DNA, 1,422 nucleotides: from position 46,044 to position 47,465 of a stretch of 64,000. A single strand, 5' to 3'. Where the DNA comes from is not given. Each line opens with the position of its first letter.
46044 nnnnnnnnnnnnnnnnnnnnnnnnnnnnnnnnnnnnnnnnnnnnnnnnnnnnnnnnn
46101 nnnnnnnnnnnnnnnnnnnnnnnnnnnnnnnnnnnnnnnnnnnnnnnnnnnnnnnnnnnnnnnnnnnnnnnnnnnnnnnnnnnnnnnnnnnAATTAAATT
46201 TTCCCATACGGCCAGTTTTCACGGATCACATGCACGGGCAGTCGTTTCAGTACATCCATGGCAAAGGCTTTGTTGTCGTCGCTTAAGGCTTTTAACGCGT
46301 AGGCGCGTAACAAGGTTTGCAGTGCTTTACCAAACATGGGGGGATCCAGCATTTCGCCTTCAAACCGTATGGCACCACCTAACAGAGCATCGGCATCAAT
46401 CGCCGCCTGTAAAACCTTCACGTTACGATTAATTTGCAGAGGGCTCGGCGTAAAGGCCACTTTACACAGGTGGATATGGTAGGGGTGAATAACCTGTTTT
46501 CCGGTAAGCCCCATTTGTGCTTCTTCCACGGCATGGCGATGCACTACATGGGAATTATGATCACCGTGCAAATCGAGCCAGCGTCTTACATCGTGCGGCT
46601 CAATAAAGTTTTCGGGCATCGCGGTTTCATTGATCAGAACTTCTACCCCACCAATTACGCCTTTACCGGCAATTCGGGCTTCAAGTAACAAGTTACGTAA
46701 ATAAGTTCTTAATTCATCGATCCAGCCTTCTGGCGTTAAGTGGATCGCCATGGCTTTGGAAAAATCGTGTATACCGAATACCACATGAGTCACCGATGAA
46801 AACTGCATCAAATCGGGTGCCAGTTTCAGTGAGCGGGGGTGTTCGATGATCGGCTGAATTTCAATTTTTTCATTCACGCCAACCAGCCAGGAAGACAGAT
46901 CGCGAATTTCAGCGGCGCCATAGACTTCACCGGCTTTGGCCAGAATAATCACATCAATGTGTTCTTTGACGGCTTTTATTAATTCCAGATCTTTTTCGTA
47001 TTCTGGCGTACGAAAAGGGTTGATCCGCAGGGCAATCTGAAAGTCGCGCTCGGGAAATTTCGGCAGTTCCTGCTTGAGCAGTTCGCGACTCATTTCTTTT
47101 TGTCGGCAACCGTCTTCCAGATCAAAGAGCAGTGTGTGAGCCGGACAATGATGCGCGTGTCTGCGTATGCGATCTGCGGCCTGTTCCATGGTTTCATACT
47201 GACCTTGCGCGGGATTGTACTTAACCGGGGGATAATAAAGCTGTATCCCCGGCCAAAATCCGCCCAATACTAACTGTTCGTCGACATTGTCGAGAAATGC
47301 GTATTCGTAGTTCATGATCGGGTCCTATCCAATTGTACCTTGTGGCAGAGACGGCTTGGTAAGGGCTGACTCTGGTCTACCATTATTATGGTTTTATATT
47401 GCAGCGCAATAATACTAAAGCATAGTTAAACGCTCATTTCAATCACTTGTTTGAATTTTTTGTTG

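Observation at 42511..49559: CoA-ester cluster with three distinct CitE/HpcH-family lyase paralogs, a double-hot-dog hydratase, an acyl-CoA ligase and TesB: candidate C4/C5-dicarboxylate (itaconate, mesaconate or citramalate type) pathway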

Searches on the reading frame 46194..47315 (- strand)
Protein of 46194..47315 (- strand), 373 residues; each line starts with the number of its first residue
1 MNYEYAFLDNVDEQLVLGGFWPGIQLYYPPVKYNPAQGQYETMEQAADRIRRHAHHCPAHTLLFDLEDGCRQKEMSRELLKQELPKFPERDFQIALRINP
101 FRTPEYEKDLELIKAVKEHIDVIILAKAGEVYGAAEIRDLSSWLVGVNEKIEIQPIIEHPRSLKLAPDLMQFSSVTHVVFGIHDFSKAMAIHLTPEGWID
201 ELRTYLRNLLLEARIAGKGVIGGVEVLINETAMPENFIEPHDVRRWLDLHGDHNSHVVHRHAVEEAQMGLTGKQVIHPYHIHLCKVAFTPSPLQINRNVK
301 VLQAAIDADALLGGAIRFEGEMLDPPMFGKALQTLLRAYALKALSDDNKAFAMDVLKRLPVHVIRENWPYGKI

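Call 4: search_protein_families(library=pfam, proteins=[window:46194-47315:-], max_evalue=0.01)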
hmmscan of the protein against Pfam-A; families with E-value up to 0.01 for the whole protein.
window:46194-47315:- (373 aa): 2 families
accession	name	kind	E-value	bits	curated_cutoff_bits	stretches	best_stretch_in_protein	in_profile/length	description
PF03328.21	HpcH_HpaI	-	3.8e-10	39.9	25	1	52-228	15-195/221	HpcH/HpaI aldolase/citrate lyase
PF15617.12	C-C_Bond_Lyase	-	0.0002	21.1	28.4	0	257-294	237-274/320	C-C_Bond_Lyase of the TIM-Barrel fold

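Call 5: search_protein_families(library=ncbifam, proteins=[window:46194-47315:-], max_evalue=0.01)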
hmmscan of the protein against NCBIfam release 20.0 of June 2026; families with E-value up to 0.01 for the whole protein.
window:46194-47315:- (373 aa): 4 families
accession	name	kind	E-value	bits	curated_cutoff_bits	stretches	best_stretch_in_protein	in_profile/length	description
TIGR01588.1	citE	equivalog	3.3e-17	62.5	443.4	1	59-336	25-281/288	citrate (pro-3S)-lyase subunit beta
NF038242.1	RipC_Ccl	equivalog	4.8e-13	49.2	375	2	47-189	12-153/268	itaconate degradation C-C-lyase RipC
NF041626.1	malyCoAlyase_Halo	equivalog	5.3e-06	25.6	500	1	109-346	93-321/340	L-malyl-CoA/beta-methylmalyl-CoA lyase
NF053733.1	HJMigATPsPINA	equivalog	0.00038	19.1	800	1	104-225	228-344/502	holliday junction branch migration ATPase PINA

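Call 7: find_homologous_proteins(query=window:46194-47315:-, max_evalue=0.00001)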
Query window:46194-47315:- (373 aa): 1193 proteins with E <= 0.00001 among 5295 candidates; the best 120 are listed.
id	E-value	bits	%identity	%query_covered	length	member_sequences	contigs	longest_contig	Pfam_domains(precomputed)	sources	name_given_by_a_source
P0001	6.2e-245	830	96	100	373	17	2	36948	PF03328.21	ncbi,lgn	-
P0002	4.6e-217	739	84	100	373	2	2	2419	PF03328.21,PF15617.13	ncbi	-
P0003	3.1e-215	733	84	100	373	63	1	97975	PF03328.21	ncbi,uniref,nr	ncbi:CoA ester lyase [Aliikangiella sp. G2MR2-5]|uniref:HpcH/HpaI aldolase/citrate lyase family prot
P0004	1.6e-213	727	83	100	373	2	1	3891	PF03328.21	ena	-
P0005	2.0e-211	720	83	100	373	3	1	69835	PF03328.21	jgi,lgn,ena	-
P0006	2.7e-211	720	82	100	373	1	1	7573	PF03328.21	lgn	-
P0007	3.1e-209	713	82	100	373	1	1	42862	PF03328.21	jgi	jgi:citrate lyase subunit beta / citryl-CoA lyase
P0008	8.6e-209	711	82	100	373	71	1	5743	PF03328.21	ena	-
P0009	2.1e-208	710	83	98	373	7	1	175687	PF03328.21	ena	-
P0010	3.4e-208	709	82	100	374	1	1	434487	PF03328.21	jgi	-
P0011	1.9e-207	707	82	100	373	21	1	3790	PF03328.21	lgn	-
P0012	3.5e-207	706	82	100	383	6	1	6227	PF03328.21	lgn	-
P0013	1.7e-206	704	82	100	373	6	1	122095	PF03328.21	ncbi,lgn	ncbi:CoA ester lyase [Colwelliaceae bacterium BS250]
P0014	1.6e-204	697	81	100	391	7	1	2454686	PF03328.21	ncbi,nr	nr:aldolase/citrate lyase family protein [Kangiella sp. TOML190]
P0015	3.2e-204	696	81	100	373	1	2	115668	PF03328.21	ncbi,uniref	ncbi:HpcH/HpaI aldolase/citrate lyase family protein [Aliikangiella maris]|uniref:Aldolase/citrate l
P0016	1.8e-203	694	81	100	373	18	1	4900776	PF03328.21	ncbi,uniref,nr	ncbi:aldolase/citrate lyase family protein [Thalassotalea fonticola]|uniref:Aldolase/citrate lyase f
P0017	3.3e-203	693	80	100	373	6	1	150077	PF03328.21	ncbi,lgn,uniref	ncbi:HpcH/HpaI aldolase/citrate lyase family protein [Thalassotalea litorea]|uniref:HpcH/HpaI aldola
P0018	6.0e-203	692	81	100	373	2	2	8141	PF03328.21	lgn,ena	-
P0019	6.9e-203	692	80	100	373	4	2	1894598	PF03328.21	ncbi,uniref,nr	ncbi:CoA ester lyase [Kangiella sp. HZ709]|uniref:HpcH/HpaI aldolase/citrate lyase family protein n=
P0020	4.4e-201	686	81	99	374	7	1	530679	PF03328.21,PF15617.13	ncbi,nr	ncbi:MAG: aldolase [Gammaproteobacteria bacterium]|nr:aldolase [Gammaproteobacteria bacterium]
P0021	8.0e-201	685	81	100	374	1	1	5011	PF03328.21,PF15617.13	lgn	-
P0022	2.8e-200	683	81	100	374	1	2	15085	PF03328.21,PF15617.13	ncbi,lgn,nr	ncbi:MAG: aldolase [Gammaproteobacteria bacterium]|nr:MAG: aldolase [Gammaproteobacteria bacterium]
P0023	8.4e-200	682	79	100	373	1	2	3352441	PF03328.21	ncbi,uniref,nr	ncbi:aldolase/citrate lyase family protein [Thalassotalea ponticola]|uniref:HpcH/HpaI aldolase/citra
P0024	1.8e-198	677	79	100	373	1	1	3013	PF03328.21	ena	-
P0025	1.4e-197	675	80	100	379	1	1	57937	PF03328.21,PF15617.13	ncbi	-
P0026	3.2e-197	673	80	100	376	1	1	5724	PF03328.21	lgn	-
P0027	4.0e-197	673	79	100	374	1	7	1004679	PF03328.21,PF15617.13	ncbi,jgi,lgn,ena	jgi:citrate lyase beta subunit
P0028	6.3e-197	672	78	99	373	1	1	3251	PF03328.21,PF15617.13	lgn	-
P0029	9.2e-196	669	77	100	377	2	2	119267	PF03328.21,PF15617.13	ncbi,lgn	-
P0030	1.5e-195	668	78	100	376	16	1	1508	PF03328.21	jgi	jgi:citrate lyase subunit beta / citryl-CoA lyase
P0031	3.8e-195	666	79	99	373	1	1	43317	PF03328.21,PF15617.13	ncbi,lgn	-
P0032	3.5e-194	663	78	99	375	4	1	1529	PF03328.21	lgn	-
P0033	3.7e-193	660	80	99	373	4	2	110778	PF03328.21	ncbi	-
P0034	6.4e-192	656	79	100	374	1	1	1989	PF03328.21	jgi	-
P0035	6.8e-192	656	78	99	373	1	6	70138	PF03328.21,PF15617.13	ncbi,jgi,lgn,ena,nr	ncbi:MAG: aldolase [Gammaproteobacteria bacterium CG22_combo_CG10-13_8_21_14_all_40_8]|nr:MAG: aldol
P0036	9.4e-192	655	78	99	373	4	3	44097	PF03328.21,PF15617.13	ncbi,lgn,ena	-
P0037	1.2e-188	645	74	99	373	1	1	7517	PF03328.21,PF15617.13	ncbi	-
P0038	6.0e-188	643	74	99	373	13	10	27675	PF03328.21,PF15617.13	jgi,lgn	jgi:citrate lyase beta subunit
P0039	1.9e-187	641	75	99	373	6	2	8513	PF03328.21,PF15617.13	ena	-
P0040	4.0e-187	640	90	83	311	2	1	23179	PF03328.21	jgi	jgi:citrate lyase beta subunit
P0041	4.9e-187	640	74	99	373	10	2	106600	PF03328.21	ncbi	ncbi:MAG: aldolase/citrate lyase family protein [Sedimenticola sp.]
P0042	3.0e-186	637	75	99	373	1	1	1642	PF03328.21,PF15617.13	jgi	jgi:citrate lyase beta subunit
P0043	4.8e-185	633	74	98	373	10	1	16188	PF03328.21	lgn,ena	-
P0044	2.7e-183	627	72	99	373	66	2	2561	PF03328.21,PF15617.13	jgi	jgi:citrate lyase beta subunit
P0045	2.8e-183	627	74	98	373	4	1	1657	PF03328.21,PF15617.13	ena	-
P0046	4.5e-183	627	72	99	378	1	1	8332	PF03328.21,PF15617.13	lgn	-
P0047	6.3e-183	626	71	99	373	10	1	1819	PF03328.21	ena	-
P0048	6.5e-183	626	74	98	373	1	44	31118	PF03328.21,PF15617.13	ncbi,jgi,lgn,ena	-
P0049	6.6e-183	626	73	99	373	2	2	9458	PF03328.21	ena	-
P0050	8.0e-183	626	73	99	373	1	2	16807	PF03328.21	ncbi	-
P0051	9.6e-183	626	72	99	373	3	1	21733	PF03328.21,PF15617.13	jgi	-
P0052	4.4e-182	623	82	89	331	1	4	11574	PF03328.21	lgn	-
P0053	1.8e-181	621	71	99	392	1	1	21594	PF03328.21,PF15617.13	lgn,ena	-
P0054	2.9e-181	621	73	99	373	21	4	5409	PF03328.21,PF15617.13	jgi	jgi:citrate lyase beta subunit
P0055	5.2e-181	620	73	99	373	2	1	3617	PF03328.21,PF15617.13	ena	-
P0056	6.7e-181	620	72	99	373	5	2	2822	PF03328.21,PF15617.13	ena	-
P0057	1.3e-180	619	72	99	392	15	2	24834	PF03328.21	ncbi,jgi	jgi:citrate lyase beta subunit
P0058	1.4e-180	619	72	99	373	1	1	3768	PF03328.21,PF15617.13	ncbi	-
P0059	4.1e-180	617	73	99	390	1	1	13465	PF03328.21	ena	-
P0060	2.1e-179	615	73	99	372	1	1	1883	PF03328.21,PF15617.13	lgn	-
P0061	4.9e-179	613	70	99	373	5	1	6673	PF03328.21,PF15617.13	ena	-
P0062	2.6e-178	611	73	99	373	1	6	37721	PF03328.21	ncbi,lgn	-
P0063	5.3e-178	610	71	99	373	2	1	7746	PF03328.21,PF15617.13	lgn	-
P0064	1.2e-177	609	73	98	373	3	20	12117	PF03328.21,PF15617.13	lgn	-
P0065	3.7e-177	607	71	99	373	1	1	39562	PF03328.21,PF15617.13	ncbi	-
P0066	4.3e-176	604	70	100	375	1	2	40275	PF03328.21,PF15617.13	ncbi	-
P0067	1.3e-175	602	72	96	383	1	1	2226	PF03328.21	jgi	jgi:citrate lyase beta subunit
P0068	1.5e-175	602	72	96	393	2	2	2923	PF03328.21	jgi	jgi:citrate lyase subunit beta/citryl-CoA lyase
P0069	1.9e-175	602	71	99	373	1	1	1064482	PF03328.21,PF15617.13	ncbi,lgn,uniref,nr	ncbi:HpcH/HpaI aldolase/citrate lyase family protein [Inmirania thermothiophila]|uniref:Citrate lyas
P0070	3.1e-175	601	72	96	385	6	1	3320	PF03328.21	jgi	-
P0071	4.5e-175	600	73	98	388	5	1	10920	PF03328.21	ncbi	-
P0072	6.4e-175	600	71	96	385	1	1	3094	PF03328.21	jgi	jgi:citrate lyase beta subunit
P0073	2.8e-174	598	70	96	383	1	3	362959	PF03328.21,PF15617.13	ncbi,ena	ncbi:MAG: CoA ester lyase [Burkholderiales bacterium]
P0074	3.7e-174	597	71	96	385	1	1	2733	PF03328.21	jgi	jgi:citrate lyase subunit beta/citryl-CoA lyase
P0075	5.5e-174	597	71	96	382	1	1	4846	PF03328.21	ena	-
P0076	5.5e-174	597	72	96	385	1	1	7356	PF03328.21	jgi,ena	-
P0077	6.5e-174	597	71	96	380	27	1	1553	PF03328.21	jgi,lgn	jgi:citrate lyase beta subunit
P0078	1.3e-173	596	71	96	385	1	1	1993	PF03328.21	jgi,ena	-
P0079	1.6e-173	595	71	96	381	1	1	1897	PF03328.21,PF15617.13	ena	-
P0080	2.1e-173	595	70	96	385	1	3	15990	PF03328.21,PF15617.13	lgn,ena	-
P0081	2.5e-173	595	69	96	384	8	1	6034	PF03328.21,PF15617.13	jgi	jgi:citrate lyase beta subunit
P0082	2.6e-173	595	71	96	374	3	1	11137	PF03328.21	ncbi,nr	ncbi:MAG TPA: aldolase/citrate lyase family protein [Usitatibacter sp.]|nr:aldolase/citrate lyase fa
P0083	4.5e-173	594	71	96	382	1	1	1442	PF03328.21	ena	-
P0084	5.8e-173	593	71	96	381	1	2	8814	PF03328.21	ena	-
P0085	5.9e-173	593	70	96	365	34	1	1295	PF03328.21,PF15617.13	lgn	-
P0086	8.2e-173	593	70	97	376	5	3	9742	PF03328.21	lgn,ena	-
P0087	8.3e-173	593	70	96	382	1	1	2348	PF03328.21,PF15617.13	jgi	-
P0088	1.0e-172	593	71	98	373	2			PF03328.21,PF15617.13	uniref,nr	uniref:HpcH/HpaI aldolase n=1 Tax=Sorangium cellulosum TaxID=56 RepID=F1B9R6_SORCE|nr:HpcH/HpaI aldo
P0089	1.4e-172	592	69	97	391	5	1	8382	PF03328.21,PF15617.13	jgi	-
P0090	1.4e-172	592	70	98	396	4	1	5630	PF03328.21,PF15617.13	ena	-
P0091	1.5e-172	592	70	96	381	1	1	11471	PF03328.21,PF15617.13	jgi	jgi:citrate lyase subunit beta/citryl-CoA lyase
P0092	1.8e-172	592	70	96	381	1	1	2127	PF03328.21,PF15617.13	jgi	jgi:citrate lyase beta subunit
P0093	2.2e-172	592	69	96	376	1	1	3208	PF03328.21,PF15617.13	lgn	-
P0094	2.3e-172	591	71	96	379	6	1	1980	PF03328.21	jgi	jgi:citrate lyase beta subunit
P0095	2.8e-172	591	70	96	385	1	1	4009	PF03328.21,PF15617.13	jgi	jgi:citrate lyase beta subunit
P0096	3.0e-172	591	68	99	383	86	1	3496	PF03328.21,PF15617.13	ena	-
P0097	3.6e-172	591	70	98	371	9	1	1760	PF03328.21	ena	-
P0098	4.0e-172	591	69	98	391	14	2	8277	PF03328.21,PF15617.13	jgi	jgi:citrate lyase beta subunit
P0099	4.2e-172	591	70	96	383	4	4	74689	PF03328.21,PF15617.13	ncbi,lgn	-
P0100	4.3e-172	591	70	96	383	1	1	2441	PF03328.21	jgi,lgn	jgi:citrate lyase beta subunit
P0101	4.5e-172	591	70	96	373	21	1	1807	PF03328.21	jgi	jgi:citrate lyase beta subunit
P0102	5.1e-172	590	70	96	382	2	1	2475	PF03328.21,PF15617.13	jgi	-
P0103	6.3e-172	590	70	96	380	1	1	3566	PF03328.21,PF15617.13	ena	-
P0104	7.8e-172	590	70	96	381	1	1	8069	PF03328.21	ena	-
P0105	1.1e-171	589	70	96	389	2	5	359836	PF03328.21,PF15617.13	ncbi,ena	-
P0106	1.1e-171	589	70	97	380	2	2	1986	PF03328.21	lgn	-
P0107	1.1e-171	589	68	98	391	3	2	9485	PF03328.21,PF15617.13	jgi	jgi:citrate lyase subunit beta/citryl-CoA lyase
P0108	1.6e-171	589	69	98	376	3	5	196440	PF03328.21,PF15617.13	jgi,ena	-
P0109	1.6e-171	589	70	96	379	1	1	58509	PF03328.21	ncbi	-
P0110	1.7e-171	589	70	96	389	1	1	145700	PF03328.21,PF15617.13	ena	-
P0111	1.9e-171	589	70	96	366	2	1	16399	PF03328.21,PF15617.13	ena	-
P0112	1.9e-171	588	71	96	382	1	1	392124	PF03328.21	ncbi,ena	-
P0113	2.0e-171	588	70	95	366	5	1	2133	PF03328.21,PF15617.13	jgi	-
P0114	2.0e-171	588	70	96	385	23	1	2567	PF03328.21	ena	-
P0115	2.2e-171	588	69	98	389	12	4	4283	PF03328.21,PF15617.13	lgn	-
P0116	2.2e-171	588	70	95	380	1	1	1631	PF03328.21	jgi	jgi:citrate lyase subunit beta/citryl-CoA lyase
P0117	2.5e-171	588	70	96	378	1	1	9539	PF03328.21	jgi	jgi:citrate lyase beta subunit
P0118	2.5e-171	588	70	96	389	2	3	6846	PF03328.21,PF15617.13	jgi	jgi:citrate lyase beta subunit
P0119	2.8e-171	588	70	96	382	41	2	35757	PF03328.21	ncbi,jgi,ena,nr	ncbi:MAG TPA: aldolase/citrate lyase family protein [Usitatibacter sp.]|jgi:citrate lyase subunit be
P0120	2.8e-171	588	70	96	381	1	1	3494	PF03328.21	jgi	jgi:citrate lyase beta subunit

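Call 8: search_solved_structures(query=window:46194-47315:-, max_evalue=0.001)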
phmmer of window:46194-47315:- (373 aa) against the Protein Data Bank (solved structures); distinct sequences matched with E-value up to 0.001: 12.
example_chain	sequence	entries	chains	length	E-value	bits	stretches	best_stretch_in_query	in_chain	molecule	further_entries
5vxc_A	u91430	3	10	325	1.1e-09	41.2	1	260-343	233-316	Citrate lyase subunit beta-like protein, mitochondrial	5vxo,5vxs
1sgj_A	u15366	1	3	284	3.6e-09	39.5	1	265-336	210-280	citrate lyase, beta subunit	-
8khl_A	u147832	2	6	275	2.6e-07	33.4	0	267-338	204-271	Probable acyl-CoA lyase beta chain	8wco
9nzb_A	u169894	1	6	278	2.7e-07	33.4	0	267-338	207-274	Acyl-CoA lyase beta chain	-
5ugr_A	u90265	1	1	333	3.1e-07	33.2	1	266-332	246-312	Malyl-CoA lyase/beta-methylmalyl-CoA lyase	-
4l9y_A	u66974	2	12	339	9.7e-07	31.6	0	261-329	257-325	Malyl-CoA lyase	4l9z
6aq4_A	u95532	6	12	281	5.9e-06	29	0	261-337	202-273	Citrate lyase subunit beta-like protein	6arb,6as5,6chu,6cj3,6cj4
1z6k_A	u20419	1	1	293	6.9e-06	28.8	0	261-337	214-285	Citrate Lyase beta subunit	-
3r4i_A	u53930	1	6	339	2.2e-05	27.1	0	57-188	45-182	Citrate Lyase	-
1u5v_A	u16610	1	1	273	0.00032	23.3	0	261-337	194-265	citE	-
1u5h_A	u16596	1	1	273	0.00034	23.2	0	261-337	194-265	citE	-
3qll_A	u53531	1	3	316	0.00039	23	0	46-186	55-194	Citrate lyase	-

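Call 12: find_related_loci(query=A1, collection=genome_contigs, flank=8000)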
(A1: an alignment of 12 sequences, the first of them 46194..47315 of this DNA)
Query A1 (373 aa) in genome_contigs; peptide patterns used: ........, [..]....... (x = any residue, [..] = any of these).
599 stretches matched a pattern (row limit reached: there are more); 573 encode a relative of the query (tblastn E <= 1e-3); the best 80 are kept; 80 distinct loci.
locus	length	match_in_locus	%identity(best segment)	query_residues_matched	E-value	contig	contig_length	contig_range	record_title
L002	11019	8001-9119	96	1-373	0e+0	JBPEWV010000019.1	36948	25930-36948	MAG: Pleionea sp. isolate MAG07 MAG07_MAG07_19, whole genome shotgun sequence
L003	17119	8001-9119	95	1-373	0e+0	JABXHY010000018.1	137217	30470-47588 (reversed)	MAG: Gammaproteobacteria bacterium isolate HF-Dia21 c_000000026698, whole genome shotgun sequence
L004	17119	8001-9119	95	1-373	0e+0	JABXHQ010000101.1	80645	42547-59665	MAG: Gammaproteobacteria bacterium isolate HF-Dia27 c_000000008442, whole genome shotgun sequence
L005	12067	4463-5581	95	1-373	0e+0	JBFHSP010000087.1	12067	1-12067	MAG: Kangiellaceae bacterium isolate Mix_sand08.2021.06.Z.8 k141_969908_length_12067_cov_13.2734, whole genome shotgun s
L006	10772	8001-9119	86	1-373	0e+0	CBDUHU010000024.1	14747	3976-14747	MAG TPA_asm: uncultured Kangiellaceae bacterium isolate SRR22808129_binner12_Refined_85 genome assembly, contig: ERZ2504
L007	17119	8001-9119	84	1-373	0e+0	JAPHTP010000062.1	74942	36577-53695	MAG: Kangiellaceae bacterium isolate N1M-Bin_9 c_000000496576, whole genome shotgun sequence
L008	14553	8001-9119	84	1-373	0e+0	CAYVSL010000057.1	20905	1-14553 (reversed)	MAG TPA_asm: uncultured Kangiella sp. isolate binchicken_co67_98 genome assembly, contig: NODE_2532_length_20905_cov_81.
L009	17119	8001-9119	84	1-373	0e+0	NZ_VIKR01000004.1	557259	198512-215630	Aliikangiella marina strain GYP-15 Scaffold4_1, whole genome shotgun sequence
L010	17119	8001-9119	84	1-373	0e+0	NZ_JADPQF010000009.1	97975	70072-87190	Aliikangiella sp. G2MR2-5 9, whole genome shotgun sequence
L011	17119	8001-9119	84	1-373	0e+0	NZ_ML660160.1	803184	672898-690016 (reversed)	Aliikangiella coralliicola strain M105 Scaffold1, whole genome shotgun sequence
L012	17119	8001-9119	84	1-373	0e+0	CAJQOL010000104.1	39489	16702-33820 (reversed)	MAG: uncultured Kangiellaceae bacterium isolate 10_20180511_Bin_METABAT_33_1 genome assembly, contig: c_000021347046, wh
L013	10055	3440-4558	84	1-373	0e+0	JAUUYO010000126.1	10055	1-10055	MAG: Kangiellaceae bacterium isolate CSMAG_169 CSMAG_169_k127_15250794_length_10055_cov_8.9911, whole genome shotgun seq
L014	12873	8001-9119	84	1-373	0e+0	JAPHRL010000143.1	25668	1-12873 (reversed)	MAG: Kangiella sp. isolate N2D-Bin_15 c_000000877736, whole genome shotgun sequence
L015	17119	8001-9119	84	1-373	0e+0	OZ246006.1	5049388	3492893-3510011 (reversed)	MAG: Kangiellaceae bacterium isolate bc4e15d3-8690-4727-bacd-7ca0b6a83e12 genome assembly, chromosome: 1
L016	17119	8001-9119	84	1-373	0e+0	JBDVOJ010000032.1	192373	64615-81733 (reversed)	MAG: Kangiellaceae bacterium isolate AQ.07.F.C5_194_016 AQ_07_F_C5_194_016_000000000032, whole genome shotgun sequence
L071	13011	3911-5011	70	8-373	3e-177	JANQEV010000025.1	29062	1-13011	MAG: Chromatiales bacterium isolate PL23a_bin.5 k99_3651123, whole genome shotgun sequence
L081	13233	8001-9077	69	16-373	4e-176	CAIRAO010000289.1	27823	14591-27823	MAG: uncultured Gallionellaceae bacterium isolate A2_bin-0123 genome assembly, contig: bin-0123:289/492, whole genome sh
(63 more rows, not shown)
